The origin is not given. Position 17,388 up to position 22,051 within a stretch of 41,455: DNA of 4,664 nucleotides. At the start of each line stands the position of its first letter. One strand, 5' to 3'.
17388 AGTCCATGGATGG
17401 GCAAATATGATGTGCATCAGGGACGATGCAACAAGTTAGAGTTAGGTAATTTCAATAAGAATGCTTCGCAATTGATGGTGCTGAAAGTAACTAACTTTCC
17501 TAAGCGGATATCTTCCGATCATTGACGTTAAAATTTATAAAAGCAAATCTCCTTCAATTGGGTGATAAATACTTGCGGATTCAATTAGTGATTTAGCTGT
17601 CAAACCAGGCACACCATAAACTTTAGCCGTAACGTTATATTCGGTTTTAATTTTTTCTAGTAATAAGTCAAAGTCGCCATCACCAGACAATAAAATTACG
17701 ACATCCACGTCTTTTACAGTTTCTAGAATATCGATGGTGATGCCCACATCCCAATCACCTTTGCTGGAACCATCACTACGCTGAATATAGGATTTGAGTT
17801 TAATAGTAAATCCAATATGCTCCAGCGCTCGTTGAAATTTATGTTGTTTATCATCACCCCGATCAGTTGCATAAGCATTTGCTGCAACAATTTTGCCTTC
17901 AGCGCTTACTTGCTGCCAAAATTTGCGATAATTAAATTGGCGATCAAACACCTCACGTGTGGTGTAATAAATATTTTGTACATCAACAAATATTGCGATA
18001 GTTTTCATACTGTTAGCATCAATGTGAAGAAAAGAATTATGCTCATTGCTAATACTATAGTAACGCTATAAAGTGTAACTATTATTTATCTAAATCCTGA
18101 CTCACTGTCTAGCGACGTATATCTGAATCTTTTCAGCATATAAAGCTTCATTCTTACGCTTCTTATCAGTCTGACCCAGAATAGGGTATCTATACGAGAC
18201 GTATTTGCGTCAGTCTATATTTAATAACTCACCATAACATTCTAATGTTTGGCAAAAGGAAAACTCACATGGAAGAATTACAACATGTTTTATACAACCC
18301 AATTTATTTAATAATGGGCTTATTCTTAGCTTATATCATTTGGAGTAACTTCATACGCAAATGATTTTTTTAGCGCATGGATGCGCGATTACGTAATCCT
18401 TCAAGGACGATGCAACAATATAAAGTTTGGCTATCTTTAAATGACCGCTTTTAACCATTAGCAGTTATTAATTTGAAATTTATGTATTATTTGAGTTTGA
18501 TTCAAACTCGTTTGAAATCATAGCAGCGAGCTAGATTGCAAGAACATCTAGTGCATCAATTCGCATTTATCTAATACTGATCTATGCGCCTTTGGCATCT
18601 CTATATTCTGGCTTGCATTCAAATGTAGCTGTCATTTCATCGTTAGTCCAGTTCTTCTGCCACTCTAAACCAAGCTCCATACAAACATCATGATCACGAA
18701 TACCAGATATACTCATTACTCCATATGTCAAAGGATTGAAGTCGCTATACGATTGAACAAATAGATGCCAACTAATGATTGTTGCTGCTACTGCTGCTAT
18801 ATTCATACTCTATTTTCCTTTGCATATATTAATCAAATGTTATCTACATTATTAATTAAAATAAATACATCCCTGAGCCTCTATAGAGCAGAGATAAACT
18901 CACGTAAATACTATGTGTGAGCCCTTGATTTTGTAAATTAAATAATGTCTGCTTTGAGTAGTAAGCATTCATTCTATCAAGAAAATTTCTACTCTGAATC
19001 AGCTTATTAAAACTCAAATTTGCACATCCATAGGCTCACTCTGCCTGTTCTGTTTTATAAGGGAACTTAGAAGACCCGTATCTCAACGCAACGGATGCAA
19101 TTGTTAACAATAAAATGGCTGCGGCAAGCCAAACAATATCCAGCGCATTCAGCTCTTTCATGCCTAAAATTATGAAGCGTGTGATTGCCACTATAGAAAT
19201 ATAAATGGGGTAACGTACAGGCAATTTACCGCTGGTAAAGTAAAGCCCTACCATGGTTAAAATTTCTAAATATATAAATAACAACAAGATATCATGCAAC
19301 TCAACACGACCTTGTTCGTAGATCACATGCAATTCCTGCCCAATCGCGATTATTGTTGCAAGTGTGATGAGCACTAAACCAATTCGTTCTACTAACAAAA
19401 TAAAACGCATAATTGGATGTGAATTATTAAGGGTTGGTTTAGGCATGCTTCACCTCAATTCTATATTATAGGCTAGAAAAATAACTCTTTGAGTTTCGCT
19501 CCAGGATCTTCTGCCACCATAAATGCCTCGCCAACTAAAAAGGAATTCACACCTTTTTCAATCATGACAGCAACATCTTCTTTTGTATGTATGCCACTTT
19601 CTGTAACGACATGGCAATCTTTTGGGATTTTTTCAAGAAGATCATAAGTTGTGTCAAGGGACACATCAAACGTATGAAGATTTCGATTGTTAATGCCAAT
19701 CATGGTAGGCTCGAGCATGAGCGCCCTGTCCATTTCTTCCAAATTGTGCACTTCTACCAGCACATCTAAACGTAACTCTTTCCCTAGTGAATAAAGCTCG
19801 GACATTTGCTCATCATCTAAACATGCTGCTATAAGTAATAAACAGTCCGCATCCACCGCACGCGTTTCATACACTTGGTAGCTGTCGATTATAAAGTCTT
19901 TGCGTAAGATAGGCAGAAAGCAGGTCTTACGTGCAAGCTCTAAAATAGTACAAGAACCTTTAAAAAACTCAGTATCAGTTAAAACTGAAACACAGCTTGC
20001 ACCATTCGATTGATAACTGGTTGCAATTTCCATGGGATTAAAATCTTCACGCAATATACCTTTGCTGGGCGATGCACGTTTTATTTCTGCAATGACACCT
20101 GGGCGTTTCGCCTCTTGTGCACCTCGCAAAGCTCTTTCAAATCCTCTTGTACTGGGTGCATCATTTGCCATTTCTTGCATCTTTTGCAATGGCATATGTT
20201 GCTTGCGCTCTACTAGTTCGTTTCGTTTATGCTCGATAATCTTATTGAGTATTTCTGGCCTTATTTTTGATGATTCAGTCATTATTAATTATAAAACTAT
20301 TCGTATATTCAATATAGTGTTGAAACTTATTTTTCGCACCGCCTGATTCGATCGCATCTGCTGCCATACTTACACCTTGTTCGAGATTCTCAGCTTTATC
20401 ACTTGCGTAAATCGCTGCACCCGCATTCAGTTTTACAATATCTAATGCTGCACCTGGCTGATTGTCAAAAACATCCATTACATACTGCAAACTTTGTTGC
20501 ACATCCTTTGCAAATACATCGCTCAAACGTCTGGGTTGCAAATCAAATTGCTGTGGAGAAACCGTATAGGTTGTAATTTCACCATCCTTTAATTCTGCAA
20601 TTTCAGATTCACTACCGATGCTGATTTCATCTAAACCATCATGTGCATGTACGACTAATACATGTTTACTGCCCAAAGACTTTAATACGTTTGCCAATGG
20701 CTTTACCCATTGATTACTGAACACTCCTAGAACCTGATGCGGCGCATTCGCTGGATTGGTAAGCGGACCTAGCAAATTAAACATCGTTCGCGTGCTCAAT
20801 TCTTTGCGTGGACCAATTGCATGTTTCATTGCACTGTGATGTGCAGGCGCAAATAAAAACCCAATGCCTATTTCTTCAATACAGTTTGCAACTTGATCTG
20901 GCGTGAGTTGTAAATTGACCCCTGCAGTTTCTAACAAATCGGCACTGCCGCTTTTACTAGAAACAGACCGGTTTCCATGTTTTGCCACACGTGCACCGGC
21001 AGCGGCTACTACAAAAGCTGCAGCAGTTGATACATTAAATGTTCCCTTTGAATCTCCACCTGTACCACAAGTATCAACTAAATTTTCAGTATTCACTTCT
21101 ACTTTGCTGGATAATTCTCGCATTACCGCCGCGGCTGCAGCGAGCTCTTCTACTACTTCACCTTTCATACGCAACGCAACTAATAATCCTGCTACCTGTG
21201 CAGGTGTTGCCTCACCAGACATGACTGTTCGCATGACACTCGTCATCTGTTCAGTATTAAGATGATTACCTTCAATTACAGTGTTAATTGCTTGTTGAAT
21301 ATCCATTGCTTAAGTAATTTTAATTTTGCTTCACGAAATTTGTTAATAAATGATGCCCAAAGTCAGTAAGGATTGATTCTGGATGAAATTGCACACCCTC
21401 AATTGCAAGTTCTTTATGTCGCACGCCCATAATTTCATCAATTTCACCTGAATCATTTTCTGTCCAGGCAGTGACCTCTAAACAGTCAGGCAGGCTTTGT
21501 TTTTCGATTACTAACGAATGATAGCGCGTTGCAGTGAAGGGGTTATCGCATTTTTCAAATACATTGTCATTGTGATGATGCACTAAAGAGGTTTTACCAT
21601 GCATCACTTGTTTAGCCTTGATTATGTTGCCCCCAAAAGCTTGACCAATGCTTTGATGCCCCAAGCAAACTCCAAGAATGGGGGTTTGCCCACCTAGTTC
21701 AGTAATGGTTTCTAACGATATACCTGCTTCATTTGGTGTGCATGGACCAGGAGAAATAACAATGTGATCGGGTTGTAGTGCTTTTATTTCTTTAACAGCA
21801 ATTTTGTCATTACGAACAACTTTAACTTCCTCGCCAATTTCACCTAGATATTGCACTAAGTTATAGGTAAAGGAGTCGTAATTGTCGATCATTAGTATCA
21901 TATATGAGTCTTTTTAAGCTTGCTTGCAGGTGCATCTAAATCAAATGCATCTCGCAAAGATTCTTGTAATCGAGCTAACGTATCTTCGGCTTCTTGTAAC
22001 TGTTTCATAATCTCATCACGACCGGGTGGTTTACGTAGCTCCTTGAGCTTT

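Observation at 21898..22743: BacNaV-family voltage-gated channel with a Ca-type acidic filter embedded in the trp operon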

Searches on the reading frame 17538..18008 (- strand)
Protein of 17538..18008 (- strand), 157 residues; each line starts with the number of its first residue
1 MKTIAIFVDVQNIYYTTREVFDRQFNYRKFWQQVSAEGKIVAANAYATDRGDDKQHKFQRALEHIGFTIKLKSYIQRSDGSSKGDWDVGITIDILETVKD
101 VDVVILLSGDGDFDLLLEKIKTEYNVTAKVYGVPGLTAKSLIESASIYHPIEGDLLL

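Call 61: search_protein_families(library=ncbifam, proteins=[window:17538-18008:-])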
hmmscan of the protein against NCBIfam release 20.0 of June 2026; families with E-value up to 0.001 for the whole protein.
window:17538-18008:- (157 aa): 0 families

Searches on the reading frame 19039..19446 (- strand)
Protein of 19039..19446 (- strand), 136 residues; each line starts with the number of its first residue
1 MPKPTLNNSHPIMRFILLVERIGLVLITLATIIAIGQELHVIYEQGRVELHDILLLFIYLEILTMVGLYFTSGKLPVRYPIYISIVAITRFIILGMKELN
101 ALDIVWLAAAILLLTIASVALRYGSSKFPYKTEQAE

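Call 3: search_protein_families(library=pfam, proteins=[window:19039-19446:-])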
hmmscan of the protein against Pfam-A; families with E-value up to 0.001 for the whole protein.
window:19039-19446:- (136 aa): 1 family
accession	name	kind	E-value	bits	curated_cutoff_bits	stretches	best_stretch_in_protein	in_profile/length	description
PF06146.17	PsiE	-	6.8e-24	84.8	23.9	1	19-124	2-120/122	Phosphate-starvation-inducible E family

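Call 61: search_protein_families(library=ncbifam, proteins=[window:19039-19446:-])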
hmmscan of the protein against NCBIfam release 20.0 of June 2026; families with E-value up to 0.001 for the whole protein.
window:19039-19446:- (136 aa): 4 families
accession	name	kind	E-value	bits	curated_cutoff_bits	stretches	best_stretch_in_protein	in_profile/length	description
NF002765.0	PRK02833.1-3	equivalog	4.5e-11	43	145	1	12-118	18-124/136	phosphate-starvation-inducible protein PsiE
NF002767.0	PRK02833.1-5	equivalog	3.2e-10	40.2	222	1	24-117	31-124/136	phosphate-starvation-inducible protein PsiE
NF002764.0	PRK02833.1-2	equivalog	1.2e-08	34.9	207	1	27-117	38-123/135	phosphate-starvation-inducible protein PsiE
NF002766.0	PRK02833.1-4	equivalog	2.2e-08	34.3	247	1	50-117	58-124/137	phosphate-starvation-inducible protein PsiE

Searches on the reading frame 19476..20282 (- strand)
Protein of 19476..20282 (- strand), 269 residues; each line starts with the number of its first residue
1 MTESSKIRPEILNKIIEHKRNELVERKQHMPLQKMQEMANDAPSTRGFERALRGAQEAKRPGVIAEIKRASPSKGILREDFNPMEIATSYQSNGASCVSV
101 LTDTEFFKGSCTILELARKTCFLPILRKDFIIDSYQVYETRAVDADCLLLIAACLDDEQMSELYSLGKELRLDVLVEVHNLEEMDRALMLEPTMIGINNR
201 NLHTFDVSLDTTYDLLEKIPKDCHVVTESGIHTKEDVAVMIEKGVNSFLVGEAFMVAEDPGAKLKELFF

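Call 3: search_protein_families(library=pfam, proteins=[window:19476-20282:-])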
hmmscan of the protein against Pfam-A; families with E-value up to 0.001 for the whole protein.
window:19476-20282:- (269 aa): 1 family
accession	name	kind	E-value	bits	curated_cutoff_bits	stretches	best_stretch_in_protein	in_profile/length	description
PF00218.27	IGPS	-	1.5e-93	313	27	1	12-267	1-254/254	Indole-3-glycerol phosphate synthase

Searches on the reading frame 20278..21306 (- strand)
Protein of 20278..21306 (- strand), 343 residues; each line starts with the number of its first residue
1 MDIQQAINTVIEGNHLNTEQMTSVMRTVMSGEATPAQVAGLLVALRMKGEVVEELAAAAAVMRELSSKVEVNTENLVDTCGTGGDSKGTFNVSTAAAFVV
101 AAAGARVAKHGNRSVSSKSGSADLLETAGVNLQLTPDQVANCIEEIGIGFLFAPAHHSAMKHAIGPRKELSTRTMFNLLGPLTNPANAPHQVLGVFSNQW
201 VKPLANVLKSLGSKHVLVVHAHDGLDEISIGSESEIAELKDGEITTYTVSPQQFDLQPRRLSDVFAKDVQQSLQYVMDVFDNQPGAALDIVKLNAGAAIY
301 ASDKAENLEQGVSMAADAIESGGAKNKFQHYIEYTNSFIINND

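Call 3: search_protein_families(library=pfam, proteins=[window:20278-21306:-])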
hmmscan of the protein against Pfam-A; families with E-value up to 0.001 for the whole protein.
window:20278-21306:- (343 aa): 2 families
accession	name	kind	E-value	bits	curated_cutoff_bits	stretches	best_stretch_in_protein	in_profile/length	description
PF00591.27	Glycos_transf_3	-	2.9e-94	315.9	27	1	74-324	2-252/253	Glycosyl transferase family, a/b domain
PF02885.22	Glycos_trans_3N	-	3.1e-21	75.3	26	1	4-65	1-62/63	Glycosyl transferase family, helical bundle domain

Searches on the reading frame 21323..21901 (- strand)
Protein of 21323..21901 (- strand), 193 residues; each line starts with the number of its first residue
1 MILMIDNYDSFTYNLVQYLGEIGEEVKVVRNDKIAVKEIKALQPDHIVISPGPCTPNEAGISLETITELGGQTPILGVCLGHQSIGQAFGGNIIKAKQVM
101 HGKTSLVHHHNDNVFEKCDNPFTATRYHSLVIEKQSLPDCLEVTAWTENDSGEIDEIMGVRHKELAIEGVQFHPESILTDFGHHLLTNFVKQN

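Call 3: search_protein_families(library=pfam, proteins=[window:21323-21901:-])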
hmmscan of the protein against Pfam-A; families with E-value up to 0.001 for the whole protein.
window:21323-21901:- (193 aa): 2 families
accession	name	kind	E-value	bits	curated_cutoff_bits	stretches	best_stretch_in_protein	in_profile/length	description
PF00117.34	GATase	-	2.4e-63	213.7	22.8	1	3-191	1-188/190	Glutamine amidotransferase class-I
PF07722.19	Peptidase_C26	-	7.5e-09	36.1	20.5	1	71-175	104-219/219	Peptidase C26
